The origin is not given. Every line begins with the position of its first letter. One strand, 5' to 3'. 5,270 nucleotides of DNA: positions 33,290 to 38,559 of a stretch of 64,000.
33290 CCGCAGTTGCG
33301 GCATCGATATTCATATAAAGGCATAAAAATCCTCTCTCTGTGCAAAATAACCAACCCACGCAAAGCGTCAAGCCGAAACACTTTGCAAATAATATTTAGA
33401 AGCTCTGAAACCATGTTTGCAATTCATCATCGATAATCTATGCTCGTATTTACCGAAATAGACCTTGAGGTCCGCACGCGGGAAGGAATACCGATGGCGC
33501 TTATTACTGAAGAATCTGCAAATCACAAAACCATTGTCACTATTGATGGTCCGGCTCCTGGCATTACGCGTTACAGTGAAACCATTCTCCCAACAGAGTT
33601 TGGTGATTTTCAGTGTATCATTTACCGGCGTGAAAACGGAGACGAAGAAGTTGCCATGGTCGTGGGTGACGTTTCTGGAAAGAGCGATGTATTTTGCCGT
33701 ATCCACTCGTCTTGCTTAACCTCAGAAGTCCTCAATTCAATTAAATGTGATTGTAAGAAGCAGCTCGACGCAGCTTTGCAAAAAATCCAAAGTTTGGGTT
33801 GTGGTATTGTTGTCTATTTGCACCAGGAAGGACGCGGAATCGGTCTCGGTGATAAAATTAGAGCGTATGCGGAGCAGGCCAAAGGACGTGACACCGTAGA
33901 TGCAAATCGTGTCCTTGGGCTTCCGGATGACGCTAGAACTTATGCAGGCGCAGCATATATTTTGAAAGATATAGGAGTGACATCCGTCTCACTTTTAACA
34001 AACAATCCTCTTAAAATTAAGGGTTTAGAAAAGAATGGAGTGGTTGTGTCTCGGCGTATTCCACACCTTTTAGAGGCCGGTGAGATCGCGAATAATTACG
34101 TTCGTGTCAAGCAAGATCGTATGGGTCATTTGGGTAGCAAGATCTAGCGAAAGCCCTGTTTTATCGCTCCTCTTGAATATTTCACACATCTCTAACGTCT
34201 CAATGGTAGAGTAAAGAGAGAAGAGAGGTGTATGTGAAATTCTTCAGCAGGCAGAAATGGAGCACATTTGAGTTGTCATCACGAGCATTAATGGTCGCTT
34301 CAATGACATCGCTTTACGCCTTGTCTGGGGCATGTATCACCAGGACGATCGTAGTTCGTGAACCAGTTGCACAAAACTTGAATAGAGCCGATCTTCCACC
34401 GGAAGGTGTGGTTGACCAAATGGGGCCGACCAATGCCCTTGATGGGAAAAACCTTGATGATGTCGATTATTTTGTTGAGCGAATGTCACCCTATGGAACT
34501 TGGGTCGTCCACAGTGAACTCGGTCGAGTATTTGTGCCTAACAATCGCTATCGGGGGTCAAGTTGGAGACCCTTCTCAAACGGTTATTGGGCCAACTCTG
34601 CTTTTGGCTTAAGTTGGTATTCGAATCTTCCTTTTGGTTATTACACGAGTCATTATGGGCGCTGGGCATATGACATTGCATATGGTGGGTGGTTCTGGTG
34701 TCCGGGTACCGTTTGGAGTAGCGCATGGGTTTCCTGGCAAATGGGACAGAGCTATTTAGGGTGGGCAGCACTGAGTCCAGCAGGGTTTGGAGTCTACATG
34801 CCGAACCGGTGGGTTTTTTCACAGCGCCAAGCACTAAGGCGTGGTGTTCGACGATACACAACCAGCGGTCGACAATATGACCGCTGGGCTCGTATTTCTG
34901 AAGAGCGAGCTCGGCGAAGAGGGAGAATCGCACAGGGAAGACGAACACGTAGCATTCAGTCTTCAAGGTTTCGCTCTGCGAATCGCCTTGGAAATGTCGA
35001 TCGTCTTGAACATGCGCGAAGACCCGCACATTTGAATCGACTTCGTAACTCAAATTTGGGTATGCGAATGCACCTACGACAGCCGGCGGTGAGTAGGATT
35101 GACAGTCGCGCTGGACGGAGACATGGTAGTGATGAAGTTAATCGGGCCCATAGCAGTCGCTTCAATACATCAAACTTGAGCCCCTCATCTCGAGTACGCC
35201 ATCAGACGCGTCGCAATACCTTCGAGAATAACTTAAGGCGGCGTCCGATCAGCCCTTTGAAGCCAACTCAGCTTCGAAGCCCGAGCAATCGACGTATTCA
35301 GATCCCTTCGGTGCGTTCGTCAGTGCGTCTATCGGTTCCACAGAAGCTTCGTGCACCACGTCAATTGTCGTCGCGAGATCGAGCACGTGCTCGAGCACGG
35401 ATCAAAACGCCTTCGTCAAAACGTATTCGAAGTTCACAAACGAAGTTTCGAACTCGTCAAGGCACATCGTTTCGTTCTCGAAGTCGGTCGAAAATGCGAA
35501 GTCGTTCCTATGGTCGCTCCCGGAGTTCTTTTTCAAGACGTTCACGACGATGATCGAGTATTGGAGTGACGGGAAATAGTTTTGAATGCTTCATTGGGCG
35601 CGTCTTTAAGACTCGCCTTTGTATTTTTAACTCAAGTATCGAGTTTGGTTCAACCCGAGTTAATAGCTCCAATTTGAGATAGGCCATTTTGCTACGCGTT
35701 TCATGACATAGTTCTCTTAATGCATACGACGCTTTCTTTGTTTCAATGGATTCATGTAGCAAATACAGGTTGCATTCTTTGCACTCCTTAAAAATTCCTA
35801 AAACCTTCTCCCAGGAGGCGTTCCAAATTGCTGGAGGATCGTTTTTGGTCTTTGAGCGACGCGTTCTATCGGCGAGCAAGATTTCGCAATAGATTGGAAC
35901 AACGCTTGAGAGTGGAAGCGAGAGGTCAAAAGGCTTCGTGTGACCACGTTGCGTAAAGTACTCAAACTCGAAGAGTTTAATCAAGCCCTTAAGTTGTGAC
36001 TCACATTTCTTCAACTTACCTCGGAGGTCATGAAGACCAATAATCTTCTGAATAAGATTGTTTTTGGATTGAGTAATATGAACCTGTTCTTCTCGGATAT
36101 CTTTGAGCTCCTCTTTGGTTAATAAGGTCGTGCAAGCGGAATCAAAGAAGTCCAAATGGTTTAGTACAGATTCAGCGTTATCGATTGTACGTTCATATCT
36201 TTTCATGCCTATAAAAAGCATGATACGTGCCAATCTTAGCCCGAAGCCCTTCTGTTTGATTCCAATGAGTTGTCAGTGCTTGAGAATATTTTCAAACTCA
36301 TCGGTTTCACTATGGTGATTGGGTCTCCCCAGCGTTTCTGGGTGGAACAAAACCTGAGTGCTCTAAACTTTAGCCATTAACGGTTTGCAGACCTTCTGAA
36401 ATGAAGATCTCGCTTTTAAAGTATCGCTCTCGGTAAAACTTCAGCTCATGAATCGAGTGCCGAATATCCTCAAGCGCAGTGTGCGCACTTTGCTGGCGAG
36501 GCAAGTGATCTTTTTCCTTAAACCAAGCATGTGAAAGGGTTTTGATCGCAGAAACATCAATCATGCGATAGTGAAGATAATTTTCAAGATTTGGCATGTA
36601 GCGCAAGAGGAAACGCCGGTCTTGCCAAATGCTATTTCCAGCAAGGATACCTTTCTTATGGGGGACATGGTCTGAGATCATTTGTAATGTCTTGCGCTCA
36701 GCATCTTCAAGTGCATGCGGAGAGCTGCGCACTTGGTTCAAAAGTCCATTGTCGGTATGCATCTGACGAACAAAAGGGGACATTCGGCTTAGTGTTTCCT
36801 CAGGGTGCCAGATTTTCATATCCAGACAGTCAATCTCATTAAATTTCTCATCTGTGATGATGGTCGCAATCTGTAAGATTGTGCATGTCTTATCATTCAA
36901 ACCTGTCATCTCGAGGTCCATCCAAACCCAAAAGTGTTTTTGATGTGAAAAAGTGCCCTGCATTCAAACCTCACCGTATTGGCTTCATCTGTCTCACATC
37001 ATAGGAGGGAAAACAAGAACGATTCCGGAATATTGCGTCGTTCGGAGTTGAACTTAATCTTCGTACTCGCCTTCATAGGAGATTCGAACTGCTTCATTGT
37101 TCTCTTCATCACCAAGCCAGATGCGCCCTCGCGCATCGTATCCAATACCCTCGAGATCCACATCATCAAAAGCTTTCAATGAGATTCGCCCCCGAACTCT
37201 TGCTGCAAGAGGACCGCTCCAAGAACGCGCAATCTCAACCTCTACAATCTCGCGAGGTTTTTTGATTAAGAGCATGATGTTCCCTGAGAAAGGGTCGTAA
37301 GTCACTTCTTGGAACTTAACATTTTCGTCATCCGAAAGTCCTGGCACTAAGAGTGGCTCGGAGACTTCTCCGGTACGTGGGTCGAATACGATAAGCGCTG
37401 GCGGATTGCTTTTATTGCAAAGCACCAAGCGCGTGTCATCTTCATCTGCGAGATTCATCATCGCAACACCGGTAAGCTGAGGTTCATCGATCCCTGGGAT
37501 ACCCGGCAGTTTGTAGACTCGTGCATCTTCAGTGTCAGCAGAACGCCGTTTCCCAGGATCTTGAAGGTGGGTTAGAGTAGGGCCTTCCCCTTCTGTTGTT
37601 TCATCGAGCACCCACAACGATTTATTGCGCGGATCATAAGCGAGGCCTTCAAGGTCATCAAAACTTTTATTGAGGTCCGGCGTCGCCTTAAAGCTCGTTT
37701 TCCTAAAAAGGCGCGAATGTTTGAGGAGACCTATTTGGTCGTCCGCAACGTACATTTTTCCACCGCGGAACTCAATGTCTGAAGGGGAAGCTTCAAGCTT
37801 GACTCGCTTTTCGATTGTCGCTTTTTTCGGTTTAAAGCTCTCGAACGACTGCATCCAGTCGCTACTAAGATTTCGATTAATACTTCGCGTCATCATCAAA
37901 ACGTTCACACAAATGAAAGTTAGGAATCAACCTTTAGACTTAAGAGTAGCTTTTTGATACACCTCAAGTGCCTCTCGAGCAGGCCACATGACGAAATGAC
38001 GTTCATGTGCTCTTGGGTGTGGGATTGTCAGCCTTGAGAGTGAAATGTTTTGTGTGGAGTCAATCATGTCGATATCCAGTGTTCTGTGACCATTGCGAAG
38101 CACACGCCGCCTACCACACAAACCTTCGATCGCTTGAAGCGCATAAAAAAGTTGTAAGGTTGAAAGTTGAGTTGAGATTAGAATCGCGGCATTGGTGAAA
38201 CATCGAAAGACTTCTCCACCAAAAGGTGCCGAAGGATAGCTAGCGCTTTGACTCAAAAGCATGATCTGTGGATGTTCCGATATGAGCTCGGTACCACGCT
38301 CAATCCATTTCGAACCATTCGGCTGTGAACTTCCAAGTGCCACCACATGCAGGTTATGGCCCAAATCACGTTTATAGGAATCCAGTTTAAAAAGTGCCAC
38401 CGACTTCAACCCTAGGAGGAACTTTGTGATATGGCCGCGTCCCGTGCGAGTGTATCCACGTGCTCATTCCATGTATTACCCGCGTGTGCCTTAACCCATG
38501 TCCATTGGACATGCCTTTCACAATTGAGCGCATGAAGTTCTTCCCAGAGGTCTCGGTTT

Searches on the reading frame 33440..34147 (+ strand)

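Call 94: search_protein_families(library=pfam, proteins=[window:33440-34147:+], max_evalue=0.00001)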
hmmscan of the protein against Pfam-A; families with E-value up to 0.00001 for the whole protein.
window:33440-34147:+ (235 aa): 1 family
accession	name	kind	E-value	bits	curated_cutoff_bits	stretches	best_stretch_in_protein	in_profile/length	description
PF00925.25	GTP_cyclohydro2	-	2.1e-57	193.8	23.3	1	46-208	4-165/165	GTP cyclohydrolase II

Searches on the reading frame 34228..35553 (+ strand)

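Call 94: search_protein_families(library=pfam, proteins=[window:34228-35553:+], max_evalue=0.00001)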
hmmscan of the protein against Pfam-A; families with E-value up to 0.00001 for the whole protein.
window:34228-35553:+ (441 aa): 1 family
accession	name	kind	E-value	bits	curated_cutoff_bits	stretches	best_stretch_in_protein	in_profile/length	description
PF20245.3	DUF6600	-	3.5e-23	82.1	27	1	84-184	2-100/102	Family of unknown function (DUF6600)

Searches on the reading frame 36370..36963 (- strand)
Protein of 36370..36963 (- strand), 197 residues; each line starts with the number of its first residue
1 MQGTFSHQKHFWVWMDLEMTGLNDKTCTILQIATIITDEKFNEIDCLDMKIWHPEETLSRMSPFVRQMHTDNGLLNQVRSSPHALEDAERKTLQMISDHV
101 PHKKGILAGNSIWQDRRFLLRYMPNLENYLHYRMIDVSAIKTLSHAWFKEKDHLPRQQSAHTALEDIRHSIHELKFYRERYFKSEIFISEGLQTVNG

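Call 94: search_protein_families(library=pfam, proteins=[window:36370-36963:-], max_evalue=0.00001)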
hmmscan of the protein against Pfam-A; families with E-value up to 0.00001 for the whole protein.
window:36370-36963:- (197 aa): 1 family
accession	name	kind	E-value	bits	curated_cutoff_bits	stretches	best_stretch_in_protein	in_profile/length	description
PF00929.31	RNase_T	-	3.6e-23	83.3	24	1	13-173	1-163/164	Exonuclease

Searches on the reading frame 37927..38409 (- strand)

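Call 96: search_protein_families(library=pfam, proteins=[window:37927-38409:-], max_evalue=0.0001)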
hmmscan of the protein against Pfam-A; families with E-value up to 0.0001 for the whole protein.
window:37927-38409:- (160 aa): 1 family
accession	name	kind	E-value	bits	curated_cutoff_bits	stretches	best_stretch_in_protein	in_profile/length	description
PF01288.25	HPPK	-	6.1e-24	85.1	25.7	1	22-146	1-113/116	7,8-dihydro-6-hydroxymethylpterin-pyrophosphokinase (HPPK)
